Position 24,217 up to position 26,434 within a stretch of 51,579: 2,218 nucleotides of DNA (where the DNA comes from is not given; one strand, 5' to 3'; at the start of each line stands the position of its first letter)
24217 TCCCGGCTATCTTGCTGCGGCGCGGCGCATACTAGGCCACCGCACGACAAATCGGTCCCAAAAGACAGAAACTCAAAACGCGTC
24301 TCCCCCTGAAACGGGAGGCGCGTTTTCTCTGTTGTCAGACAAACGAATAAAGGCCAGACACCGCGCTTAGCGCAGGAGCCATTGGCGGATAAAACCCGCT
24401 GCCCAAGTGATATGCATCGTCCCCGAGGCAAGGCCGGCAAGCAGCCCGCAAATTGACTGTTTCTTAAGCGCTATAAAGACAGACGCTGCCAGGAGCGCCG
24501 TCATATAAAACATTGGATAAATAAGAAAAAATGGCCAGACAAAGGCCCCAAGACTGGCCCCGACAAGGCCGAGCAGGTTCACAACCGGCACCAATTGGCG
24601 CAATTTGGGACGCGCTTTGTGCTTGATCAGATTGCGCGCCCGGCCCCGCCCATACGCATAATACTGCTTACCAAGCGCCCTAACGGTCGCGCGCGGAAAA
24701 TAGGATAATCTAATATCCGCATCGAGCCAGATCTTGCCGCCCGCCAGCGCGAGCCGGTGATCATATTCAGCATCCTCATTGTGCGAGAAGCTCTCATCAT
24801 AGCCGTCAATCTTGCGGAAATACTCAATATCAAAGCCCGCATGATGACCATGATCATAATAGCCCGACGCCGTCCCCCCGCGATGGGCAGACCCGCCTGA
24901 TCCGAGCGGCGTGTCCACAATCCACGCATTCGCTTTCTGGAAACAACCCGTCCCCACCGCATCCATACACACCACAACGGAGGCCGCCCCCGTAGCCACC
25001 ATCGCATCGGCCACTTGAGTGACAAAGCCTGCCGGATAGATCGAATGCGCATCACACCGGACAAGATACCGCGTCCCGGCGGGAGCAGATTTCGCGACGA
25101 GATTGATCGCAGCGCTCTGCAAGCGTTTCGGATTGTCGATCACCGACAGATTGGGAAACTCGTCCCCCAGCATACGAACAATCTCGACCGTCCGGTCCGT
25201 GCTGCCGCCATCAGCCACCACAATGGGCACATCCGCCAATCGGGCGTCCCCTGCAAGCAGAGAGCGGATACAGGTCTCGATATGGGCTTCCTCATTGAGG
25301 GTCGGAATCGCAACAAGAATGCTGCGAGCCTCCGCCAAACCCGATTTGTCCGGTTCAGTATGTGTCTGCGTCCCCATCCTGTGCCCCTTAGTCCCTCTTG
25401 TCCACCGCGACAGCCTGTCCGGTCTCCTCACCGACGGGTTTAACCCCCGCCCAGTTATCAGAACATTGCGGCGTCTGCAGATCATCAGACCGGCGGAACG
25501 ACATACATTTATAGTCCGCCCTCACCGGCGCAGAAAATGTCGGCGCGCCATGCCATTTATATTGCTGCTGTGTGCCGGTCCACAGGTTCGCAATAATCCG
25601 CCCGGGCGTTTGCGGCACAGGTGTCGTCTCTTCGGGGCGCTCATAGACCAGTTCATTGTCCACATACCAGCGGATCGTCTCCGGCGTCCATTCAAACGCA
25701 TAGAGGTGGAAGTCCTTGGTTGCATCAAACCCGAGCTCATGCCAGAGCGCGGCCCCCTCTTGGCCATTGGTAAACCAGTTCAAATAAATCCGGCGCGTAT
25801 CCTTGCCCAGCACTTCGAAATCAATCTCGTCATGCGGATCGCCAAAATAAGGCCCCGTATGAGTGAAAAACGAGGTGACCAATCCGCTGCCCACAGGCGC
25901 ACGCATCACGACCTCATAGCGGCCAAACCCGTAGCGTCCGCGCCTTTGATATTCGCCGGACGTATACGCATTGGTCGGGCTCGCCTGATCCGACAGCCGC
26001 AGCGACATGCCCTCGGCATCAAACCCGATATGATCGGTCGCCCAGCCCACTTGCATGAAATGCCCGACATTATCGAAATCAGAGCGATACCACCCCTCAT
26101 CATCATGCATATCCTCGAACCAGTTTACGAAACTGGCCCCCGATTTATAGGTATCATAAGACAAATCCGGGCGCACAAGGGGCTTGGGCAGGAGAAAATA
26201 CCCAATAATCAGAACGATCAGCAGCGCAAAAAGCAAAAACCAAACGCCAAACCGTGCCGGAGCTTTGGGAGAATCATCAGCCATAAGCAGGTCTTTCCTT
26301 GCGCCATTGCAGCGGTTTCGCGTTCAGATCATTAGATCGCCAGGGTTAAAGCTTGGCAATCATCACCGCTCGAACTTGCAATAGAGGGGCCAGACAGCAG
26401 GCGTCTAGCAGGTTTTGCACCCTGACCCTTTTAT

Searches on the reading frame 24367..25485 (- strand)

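Call 23: search_protein_families(library=pfam, proteins=[window:24367-25485:-], max_evalue=0.01)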
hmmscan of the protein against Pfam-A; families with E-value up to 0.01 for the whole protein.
window:24367-25485:- (372 aa): 3 families
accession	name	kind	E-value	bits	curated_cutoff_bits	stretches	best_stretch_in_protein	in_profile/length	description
PF00535.33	Glycos_transf_2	-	8.7e-20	71.8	23.3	1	58-225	2-166/168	Glycosyl transferase family 2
PF13641.12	Glyco_tranf_2_3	-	2.2e-05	25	27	1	56-158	3-107/230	Glycosyltransferase like family 2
PF13632.12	Glyco_trans_2_3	-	0.0036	17.6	27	1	212-338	73-190/198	Glycosyl transferase family group 2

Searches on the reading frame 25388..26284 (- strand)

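Call 45: search_protein_families(library=pfam, proteins=[window:25388-26284:-], max_evalue=0.001)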
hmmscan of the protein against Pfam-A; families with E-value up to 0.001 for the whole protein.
window:25388-26284:- (298 aa): 1 family
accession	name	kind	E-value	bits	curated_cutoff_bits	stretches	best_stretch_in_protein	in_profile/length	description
PF00722.28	Glyco_hydro_16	-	1.5e-37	129.2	22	1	78-241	6-163/175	Glycosyl hydrolases family 16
